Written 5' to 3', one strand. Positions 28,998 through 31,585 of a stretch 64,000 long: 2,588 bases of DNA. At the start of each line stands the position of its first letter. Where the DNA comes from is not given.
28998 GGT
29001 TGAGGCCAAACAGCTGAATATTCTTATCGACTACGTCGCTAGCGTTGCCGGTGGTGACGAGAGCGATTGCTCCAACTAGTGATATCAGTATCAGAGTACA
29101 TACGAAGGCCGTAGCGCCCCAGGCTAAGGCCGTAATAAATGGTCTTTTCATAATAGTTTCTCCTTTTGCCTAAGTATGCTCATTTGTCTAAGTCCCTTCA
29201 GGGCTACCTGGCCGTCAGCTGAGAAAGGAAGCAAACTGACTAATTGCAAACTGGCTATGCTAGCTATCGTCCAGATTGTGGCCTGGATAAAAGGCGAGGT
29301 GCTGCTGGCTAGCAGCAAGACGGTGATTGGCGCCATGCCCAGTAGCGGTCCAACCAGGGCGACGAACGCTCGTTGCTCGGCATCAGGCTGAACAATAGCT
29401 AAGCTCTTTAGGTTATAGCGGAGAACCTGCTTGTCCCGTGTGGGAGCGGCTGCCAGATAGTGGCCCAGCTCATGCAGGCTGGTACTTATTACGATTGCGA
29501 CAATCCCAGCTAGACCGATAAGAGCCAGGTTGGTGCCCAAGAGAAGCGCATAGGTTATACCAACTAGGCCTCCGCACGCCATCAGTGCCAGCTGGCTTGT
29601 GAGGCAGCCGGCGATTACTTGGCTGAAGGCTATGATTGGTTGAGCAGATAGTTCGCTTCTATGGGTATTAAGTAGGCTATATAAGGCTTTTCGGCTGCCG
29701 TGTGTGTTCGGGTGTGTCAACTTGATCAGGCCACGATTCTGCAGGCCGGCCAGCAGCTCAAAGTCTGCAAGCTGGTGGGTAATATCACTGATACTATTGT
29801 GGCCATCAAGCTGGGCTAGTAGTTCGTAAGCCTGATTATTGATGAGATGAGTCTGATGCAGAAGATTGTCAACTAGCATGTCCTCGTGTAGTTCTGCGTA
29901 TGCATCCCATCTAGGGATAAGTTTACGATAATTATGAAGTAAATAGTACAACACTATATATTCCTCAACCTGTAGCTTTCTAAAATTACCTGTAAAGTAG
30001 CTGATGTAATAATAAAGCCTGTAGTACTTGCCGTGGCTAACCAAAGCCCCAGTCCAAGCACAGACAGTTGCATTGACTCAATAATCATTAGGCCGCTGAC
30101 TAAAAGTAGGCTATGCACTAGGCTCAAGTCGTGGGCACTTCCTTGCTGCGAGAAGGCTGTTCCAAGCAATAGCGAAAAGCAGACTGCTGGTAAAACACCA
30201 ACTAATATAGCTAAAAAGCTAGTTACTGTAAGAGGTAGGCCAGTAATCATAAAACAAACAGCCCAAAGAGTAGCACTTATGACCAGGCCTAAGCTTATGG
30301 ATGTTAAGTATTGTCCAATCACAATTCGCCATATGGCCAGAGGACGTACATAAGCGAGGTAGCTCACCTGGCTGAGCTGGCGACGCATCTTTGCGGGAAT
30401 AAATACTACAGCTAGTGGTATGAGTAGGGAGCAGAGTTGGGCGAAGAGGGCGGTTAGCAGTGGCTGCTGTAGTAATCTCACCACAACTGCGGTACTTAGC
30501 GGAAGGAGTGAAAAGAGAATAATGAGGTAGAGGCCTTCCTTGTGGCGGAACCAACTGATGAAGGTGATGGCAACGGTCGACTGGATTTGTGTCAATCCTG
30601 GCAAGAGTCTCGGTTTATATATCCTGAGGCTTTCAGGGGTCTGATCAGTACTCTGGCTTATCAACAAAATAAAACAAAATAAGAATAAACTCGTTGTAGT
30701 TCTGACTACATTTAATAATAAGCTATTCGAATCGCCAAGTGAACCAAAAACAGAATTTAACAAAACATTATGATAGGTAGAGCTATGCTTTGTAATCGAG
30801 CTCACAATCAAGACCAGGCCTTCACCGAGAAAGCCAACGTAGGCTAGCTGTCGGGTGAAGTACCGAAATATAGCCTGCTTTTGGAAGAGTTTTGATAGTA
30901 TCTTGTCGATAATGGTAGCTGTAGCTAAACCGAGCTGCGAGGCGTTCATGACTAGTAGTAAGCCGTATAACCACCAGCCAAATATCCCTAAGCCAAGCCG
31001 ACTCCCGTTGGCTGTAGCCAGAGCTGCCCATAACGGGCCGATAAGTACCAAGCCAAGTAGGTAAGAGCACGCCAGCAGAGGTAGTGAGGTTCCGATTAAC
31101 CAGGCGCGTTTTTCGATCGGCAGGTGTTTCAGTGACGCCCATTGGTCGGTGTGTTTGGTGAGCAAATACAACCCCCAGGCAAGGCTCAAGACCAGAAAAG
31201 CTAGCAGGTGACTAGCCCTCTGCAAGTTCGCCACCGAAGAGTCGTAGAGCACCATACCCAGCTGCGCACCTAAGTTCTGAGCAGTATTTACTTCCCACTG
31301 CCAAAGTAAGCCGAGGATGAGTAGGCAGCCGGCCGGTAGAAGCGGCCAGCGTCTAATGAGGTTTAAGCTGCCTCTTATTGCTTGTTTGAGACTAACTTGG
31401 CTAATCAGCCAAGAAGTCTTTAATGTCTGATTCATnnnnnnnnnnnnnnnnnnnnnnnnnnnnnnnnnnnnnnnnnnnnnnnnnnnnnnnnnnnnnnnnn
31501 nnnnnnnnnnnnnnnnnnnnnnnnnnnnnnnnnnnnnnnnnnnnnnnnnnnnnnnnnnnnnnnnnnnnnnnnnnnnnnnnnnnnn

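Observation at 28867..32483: Uncharacterised five-gene peptide / ABC exporter / RRE-fused site-2-protease operon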

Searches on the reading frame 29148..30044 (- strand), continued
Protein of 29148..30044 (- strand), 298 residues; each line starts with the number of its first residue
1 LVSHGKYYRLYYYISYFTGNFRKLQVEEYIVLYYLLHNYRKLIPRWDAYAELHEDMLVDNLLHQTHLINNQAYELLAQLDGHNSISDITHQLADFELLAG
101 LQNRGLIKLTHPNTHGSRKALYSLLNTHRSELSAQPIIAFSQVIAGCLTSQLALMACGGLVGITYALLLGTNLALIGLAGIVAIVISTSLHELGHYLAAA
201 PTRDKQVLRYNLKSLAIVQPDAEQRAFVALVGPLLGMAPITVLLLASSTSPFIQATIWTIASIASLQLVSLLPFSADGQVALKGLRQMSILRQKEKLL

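Call 96: get_annotated_region(hit=H7, flank=6000)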
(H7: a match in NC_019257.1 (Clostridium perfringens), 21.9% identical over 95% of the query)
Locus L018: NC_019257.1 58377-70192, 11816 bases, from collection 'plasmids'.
description: Clostridium perfringens plasmid pJIR3844, complete sequence
organism: Clostridium perfringens (NCBI taxid 1502)
taxonomy: Bacteria; Bacillota; Clostridia; Eubacteriales; Clostridiaceae; Clostridium; Clostridium perfringens
host: -; source: chicken; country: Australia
typing (MOB-suite, as given by PLSDB): mobilizable; replicon rep_cluster_1519; relaxase MOBM
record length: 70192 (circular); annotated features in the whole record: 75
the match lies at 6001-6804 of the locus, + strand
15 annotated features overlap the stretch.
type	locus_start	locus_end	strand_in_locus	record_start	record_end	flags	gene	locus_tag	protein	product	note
CDS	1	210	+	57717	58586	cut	-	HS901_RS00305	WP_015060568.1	Rpn family recombination-promoting nuclease/putative transposase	-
CDS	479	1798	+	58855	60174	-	-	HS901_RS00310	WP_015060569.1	hypothetical protein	-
CDS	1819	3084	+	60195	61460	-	-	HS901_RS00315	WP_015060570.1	hypothetical protein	-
CDS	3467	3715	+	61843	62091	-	-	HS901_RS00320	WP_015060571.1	hypothetical protein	-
CDS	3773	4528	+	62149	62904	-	-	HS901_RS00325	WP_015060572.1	ABC transporter ATP-binding protein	-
CDS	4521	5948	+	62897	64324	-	-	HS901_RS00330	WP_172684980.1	hypothetical protein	-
CDS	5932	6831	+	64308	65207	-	-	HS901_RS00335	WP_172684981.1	PqqD family protein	-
CDS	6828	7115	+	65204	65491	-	-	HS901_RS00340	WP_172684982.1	hypothetical protein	-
CDS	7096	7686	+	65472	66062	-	-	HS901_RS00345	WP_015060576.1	thioredoxin domain-containing protein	-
CDS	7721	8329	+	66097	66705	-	-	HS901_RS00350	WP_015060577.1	DUF3267 domain-containing protein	-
CDS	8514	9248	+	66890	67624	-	-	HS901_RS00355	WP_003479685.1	recombinase family protein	GO:0006310 - DNA recombination [Evidence IEA]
CDS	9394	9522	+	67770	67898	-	-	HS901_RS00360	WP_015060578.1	S26 family signal peptidase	-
predicted_resistance_gene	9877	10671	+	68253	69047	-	cpb2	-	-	beta-2 toxin CPB2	predicted by amrfinderplus; class ; identity 99.25%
CDS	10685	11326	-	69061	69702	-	-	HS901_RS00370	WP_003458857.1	hypothetical protein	-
CDS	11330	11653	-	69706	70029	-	-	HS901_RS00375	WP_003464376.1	PadR family transcriptional regulator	-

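Call 97: get_annotated_region(hit=H4, flank=6000)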
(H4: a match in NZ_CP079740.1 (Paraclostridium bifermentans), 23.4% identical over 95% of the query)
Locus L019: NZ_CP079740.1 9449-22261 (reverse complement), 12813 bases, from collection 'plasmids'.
description: Paraclostridium bifermentans strain DSM 14991 plasmid unnamed3, complete sequence
organism: Paraclostridium bifermentans (NCBI taxid 1490)
taxonomy: Bacteria; Bacillota; Clostridia; Peptostreptococcales; Peptostreptococcaceae; Paraclostridium; Paraclostridium bifermentans
host: -; source: whole organism,soil; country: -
typing (MOB-suite, as given by PLSDB): non-mobilizable
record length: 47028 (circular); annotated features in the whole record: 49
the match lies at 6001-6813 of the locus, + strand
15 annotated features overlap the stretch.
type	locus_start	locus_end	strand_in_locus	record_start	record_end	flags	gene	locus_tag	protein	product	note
CDS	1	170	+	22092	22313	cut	-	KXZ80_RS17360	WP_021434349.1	helix-turn-helix transcriptional regulator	-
CDS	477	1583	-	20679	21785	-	-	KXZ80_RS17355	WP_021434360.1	replication initiation protein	GO:0006270 - DNA replication initiation [Evidence IEA]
CDS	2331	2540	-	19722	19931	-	-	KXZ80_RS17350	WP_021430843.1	zinc ribbon domain-containing protein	-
CDS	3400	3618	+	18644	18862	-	-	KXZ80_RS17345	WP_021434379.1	hypothetical protein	-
CDS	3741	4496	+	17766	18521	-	-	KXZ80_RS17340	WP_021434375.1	ABC transporter ATP-binding protein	-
CDS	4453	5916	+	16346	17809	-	-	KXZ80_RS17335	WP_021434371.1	hypothetical protein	-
CDS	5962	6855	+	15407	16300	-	-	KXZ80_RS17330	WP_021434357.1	PqqD family protein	-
CDS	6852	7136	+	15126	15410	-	-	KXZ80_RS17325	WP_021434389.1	hypothetical protein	-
CDS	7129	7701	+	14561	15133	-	-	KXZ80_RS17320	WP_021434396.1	thioredoxin domain-containing protein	-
CDS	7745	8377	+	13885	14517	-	-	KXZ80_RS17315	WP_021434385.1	DUF3267 domain-containing protein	-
CDS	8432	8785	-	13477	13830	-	-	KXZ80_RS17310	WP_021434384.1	hypothetical protein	-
CDS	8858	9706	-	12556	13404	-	-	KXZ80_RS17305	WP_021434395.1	ParA family protein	-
CDS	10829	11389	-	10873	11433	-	-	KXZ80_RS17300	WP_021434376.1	hypothetical protein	-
CDS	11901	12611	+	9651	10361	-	-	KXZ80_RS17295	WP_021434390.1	LytTR family DNA-binding domain-containing protein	-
CDS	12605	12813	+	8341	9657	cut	-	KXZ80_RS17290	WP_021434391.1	sensor histidine kinase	-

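Call 98: get_annotated_region(hit=H1, flank=6000)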
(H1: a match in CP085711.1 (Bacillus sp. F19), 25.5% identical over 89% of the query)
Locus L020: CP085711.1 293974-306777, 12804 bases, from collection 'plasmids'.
description: Bacillus sp. F19 plasmid unnamed, complete sequence
organism: Bacillus sp. F19 (NCBI taxid 2884833)
taxonomy: Bacteria; Bacillota; Bacilli; Bacillales; Bacillaceae; Bacillus; Bacillus sp. F19
host: -; source: single cell,soil; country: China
typing (MOB-suite, as given by PLSDB): non-mobilizable
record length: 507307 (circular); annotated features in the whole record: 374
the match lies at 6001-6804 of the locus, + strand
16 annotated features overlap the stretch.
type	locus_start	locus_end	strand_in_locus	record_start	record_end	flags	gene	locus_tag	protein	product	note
CDS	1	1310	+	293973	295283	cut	-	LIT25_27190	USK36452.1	GHKL domain-containing protein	-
CDS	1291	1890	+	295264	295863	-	-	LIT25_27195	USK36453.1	accessory gene regulator B family protein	-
CDS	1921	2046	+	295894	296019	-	-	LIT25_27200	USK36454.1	cyclic lactone autoinducer peptide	-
CDS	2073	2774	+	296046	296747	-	-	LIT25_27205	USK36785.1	LytTR family DNA-binding domain-containing protein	-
CDS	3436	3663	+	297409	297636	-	-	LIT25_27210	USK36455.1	hypothetical protein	-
CDS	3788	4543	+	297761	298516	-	-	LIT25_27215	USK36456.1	ABC transporter ATP-binding protein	-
CDS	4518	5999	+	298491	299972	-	-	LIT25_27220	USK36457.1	hypothetical protein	-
CDS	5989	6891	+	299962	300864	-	-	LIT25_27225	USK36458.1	PqqD family protein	-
CDS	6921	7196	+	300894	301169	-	-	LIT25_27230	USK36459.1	hypothetical protein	-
CDS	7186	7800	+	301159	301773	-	-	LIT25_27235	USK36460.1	DsbA family protein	-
CDS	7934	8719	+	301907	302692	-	-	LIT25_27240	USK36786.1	sulfite exporter TauE/SafE family protein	-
CDS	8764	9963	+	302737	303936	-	-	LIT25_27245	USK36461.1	NAD(P)/FAD-dependent oxidoreductase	-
CDS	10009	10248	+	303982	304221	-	-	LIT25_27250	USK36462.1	hypothetical protein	-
CDS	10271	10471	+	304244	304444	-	-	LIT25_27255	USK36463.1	hypothetical protein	-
CDS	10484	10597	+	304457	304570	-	-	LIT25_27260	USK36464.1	hypothetical protein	-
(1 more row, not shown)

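Call 106: search_dna_similar(query=P0006, collection=phages, mode=protein, max_evalue=0.001, max_rows=10)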
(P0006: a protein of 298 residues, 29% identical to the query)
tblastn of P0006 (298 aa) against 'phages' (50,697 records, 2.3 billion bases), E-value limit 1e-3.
No match.

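Call 107: find_related_loci(query=P0001, collection=metagenome_contigs, flank=6000)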
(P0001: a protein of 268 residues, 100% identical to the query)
Query P0001 (268 aa) in metagenome_contigs; peptide patterns used: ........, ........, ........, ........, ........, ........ (x = any residue, [..] = any of these).
600 stretches matched a pattern (row limit reached: there are more); 2 encode a relative of the query (tblastn E <= 1e-3); 2 distinct loci.
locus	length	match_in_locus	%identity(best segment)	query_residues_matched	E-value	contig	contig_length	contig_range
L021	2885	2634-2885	36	129-206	5e-7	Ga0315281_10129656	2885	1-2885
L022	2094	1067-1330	33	110-206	7e-7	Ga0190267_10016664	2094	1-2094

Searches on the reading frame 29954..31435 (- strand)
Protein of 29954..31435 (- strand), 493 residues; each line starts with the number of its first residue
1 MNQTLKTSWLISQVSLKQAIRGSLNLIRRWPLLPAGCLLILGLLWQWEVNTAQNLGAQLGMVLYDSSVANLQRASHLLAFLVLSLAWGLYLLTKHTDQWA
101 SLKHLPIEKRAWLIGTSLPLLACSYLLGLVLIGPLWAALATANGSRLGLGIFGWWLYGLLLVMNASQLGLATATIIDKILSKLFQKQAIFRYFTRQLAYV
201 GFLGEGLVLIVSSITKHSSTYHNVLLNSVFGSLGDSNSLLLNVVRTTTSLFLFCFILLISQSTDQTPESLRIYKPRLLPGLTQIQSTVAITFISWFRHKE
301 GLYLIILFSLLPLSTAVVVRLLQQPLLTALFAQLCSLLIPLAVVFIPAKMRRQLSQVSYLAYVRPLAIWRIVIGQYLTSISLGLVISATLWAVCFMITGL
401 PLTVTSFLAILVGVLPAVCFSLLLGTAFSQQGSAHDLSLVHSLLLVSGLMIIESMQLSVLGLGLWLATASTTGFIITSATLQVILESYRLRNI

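Call 4: search_protein_families(library=pfam, proteins=[window:29954-31435:-], max_evalue=1)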
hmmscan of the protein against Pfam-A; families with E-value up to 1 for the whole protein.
window:29954-31435:- (493 aa): 0 families

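Call 5: search_protein_families(library=ncbifam, proteins=[window:29954-31435:-], max_evalue=1)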
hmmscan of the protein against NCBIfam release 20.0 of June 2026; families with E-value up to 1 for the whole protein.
window:29954-31435:- (493 aa): 0 families

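Call 14: search_protein_families(library=padloc, proteins=[window:29954-31435:-], max_evalue=0.1)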
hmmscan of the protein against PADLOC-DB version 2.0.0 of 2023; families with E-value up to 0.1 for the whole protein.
window:29954-31435:- (493 aa): 0 families

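Call 72: find_homologous_proteins(query=A11, max_evalue=0.001)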
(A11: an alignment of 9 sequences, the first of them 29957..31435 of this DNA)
Query A11 (9 sequences) (493 aa, profile of the alignment): 1 proteins with E <= 0.001 among 8000 candidates.
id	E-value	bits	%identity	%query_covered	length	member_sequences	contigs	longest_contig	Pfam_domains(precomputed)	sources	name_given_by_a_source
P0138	4.0e-136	473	100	100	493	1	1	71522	-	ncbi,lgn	-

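Call 74: search_solved_structures(query=A11, max_evalue=10)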
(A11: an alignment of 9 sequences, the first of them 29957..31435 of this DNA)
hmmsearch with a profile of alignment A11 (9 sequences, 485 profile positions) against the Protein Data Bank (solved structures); distinct sequences matched with E-value up to 10: 0.

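Call 88: search_protein_families(library=pfam, alignment_id=A11, max_evalue=10)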
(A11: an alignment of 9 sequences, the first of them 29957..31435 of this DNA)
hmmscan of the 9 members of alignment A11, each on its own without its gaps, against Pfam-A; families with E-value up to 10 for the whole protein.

A. member 1, window:29957-31435:- (493 aa): 0 families

B. families by the number of members that match (of 9 scanned): 9 families
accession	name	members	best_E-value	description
PF13346.12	ABC2_membrane_5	1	0.0005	ABC-2 family transporter protein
PF12698.13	ABC2_membrane_3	1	0.0024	ABC-2 family transporter protein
PF20664.2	DUF6814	1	0.049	Family of unknown function (DUF6814)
PF23532.1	Microp_apicomplexa_18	1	0.16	Apicomplexa microprotein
PF13214.11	DUF4022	1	0.16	Protein of unknown function (DUF4022)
PF00122.25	E1-E2_ATPase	1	0.25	E1-E2 ATPase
PF09928.14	DUF2160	1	0.73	Predicted small integral membrane protein (DUF2160)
PF06946.16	Phage_holin_5_1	1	2.5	Bacteriophage A118-like holin, Hol118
PF23600.1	DUF7139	1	6.4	Domain of unknown function (DUF7139)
